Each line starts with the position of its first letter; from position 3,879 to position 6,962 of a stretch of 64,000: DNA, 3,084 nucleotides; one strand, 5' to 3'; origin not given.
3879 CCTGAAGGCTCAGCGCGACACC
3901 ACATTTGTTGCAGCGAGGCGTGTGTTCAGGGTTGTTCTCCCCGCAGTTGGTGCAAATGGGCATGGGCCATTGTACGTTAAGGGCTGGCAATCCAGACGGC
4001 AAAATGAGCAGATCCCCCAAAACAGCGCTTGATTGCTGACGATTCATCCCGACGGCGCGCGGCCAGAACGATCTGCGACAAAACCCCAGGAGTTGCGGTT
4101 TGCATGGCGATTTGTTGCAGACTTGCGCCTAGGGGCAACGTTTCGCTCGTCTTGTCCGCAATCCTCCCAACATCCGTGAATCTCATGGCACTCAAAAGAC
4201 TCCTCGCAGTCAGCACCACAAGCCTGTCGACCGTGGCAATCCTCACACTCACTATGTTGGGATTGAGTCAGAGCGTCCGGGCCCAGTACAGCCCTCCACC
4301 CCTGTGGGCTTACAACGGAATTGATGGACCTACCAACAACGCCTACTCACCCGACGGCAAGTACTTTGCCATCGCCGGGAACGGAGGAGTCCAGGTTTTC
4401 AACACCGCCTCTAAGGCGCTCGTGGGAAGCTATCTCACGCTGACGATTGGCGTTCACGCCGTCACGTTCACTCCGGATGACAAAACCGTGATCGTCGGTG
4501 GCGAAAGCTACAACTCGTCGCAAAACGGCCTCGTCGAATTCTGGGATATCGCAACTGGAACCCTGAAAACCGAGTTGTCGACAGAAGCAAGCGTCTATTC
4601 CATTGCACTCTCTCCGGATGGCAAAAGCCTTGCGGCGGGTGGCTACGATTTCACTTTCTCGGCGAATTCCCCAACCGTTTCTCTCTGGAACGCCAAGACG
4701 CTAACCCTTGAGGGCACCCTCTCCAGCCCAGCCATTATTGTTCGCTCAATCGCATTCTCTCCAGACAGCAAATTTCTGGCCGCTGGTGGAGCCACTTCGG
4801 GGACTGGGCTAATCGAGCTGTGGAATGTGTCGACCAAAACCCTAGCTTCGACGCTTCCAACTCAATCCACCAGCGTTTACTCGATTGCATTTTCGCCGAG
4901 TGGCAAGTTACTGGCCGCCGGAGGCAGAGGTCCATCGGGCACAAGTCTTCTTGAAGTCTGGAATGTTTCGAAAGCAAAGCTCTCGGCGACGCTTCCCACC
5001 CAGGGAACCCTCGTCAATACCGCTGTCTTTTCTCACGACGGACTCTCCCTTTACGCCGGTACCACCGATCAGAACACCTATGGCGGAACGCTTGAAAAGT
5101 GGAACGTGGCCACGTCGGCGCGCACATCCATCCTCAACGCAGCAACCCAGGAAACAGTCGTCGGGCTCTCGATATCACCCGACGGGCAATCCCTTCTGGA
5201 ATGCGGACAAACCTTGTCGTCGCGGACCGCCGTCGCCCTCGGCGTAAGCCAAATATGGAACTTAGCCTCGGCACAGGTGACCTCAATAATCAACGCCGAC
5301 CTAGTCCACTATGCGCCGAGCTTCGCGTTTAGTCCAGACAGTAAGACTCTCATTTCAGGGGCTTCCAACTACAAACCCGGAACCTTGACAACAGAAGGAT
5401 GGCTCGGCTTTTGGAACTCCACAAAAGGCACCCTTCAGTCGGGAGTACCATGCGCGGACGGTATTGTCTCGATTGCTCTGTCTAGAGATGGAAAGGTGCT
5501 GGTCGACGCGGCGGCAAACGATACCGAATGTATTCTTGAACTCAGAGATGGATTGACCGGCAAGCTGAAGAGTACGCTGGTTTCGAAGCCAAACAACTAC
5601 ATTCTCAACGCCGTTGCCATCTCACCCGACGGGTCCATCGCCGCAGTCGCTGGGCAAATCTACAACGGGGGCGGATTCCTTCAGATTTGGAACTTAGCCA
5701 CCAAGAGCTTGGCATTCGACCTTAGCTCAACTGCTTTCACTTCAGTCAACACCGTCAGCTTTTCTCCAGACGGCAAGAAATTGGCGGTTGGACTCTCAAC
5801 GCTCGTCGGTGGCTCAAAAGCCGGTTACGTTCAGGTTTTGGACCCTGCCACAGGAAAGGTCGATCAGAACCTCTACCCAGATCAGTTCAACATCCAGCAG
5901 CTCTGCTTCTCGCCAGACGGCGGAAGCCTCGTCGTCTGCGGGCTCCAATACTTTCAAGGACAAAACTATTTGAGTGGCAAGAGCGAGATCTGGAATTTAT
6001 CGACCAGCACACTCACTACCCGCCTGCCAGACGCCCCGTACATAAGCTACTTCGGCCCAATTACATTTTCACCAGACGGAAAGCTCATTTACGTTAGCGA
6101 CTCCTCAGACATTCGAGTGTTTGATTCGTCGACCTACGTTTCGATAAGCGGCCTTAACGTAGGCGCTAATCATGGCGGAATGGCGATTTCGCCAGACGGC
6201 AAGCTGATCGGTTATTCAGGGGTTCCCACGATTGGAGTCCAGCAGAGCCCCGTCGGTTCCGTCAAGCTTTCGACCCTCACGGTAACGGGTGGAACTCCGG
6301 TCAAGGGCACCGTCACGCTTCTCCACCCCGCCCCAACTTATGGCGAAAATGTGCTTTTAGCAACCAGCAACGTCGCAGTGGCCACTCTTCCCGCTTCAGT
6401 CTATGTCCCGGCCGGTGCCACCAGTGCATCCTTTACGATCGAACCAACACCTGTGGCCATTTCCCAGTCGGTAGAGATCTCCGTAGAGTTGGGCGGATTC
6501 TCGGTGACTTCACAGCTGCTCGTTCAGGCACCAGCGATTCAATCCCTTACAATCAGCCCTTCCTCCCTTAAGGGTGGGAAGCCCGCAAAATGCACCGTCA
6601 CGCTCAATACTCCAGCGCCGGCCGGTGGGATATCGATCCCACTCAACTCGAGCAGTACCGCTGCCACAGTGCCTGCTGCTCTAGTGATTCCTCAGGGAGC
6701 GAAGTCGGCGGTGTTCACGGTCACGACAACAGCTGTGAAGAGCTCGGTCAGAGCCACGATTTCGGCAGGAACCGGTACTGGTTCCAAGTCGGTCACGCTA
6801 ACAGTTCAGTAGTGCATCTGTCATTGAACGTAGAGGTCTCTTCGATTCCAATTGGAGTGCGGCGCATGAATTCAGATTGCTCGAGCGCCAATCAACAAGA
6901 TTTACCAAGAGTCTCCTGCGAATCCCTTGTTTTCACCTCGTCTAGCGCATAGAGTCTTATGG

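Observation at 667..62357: Pervasive leaderless-type promoters: a -10 box 5-7 nt before the start codon at 13 genes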

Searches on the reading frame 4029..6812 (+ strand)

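Call 12: search_protein_families(library=pfam, proteins=[window:4029-6812:+])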
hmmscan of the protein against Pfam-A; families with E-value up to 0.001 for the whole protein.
window:4029-6812:+ (927 aa): 32 families (the best 25 are shown)
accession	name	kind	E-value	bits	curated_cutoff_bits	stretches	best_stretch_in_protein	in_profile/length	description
PF25174.1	Beta-prop_THOC3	-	1e-62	212.1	305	3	101-297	91-271/272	THOC3 beta-propeller domain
PF24814.1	WD40_Prp19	-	8.1e-34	117.4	320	3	239-393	139-279/281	Prp19 WD40 domain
PF23414.1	Beta-prop_EML_2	-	5.1e-33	115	90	3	163-254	16-100/266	Echinoderm microtubule-associated protein second beta-propeller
PF25173.1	Beta-prop_WDR3_1st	-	1.6e-29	103.4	154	2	211-392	5-173/184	WDR3 first beta-propeller domain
PF00400.38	WD40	-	2.5e-29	100.9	27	0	273-299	4-30/39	WD domain, G-beta repeat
PF24807.1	WD40_CDC20-Fz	-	2.2e-27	96.6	200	2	106-348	59-287/292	CDC20/Fizzy WD40 domain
PF24817.1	WD40_WDHD1_1st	-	8.4e-26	91.2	109.9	2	99-392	6-283/291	WDHD1 first WD40 domain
PF24780.1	WD40_MABP1-WDR62_1st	-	4.6e-20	72.6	496.3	2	233-337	36-136/328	MABP1/WDR62 first WD40 domain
PF25172.1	Beta-prop_WDR3_2nd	-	1.4e-17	64.4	140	2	238-387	2-146/293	WDR3 second beta-propeller domain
PF25175.1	Beta-prop_WDR5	-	7.3e-16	58.7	250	1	189-391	13-196/296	WDR5 beta-propeller domain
PF07676.18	PD40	-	1.6e-15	57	20.9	0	679-691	15-28/38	WD40-like Beta Propeller Repeat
PF23393.2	Beta-prop_WDR90_POC16_2nd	-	8.3e-15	55.2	60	0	213-297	14-95/291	WDR90/POC16, second beta-propeller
PF25168.1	Beta-prop_WDR36-Utp21_2nd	-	7.9e-13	48.9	84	0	120-225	221-314/335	WDR36/Utp21 second beta-propeller domain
PF25171.1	Beta-prop_WDR36-Utp21_1st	-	4.1e-12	46.5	80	1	258-390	128-252/266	WDR36/Utp21 first beta-propeller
PF25391.1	WD40_Gbeta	-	8.4e-12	45.2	150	1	105-347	104-333/340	G protein beta WD-40 repeat protein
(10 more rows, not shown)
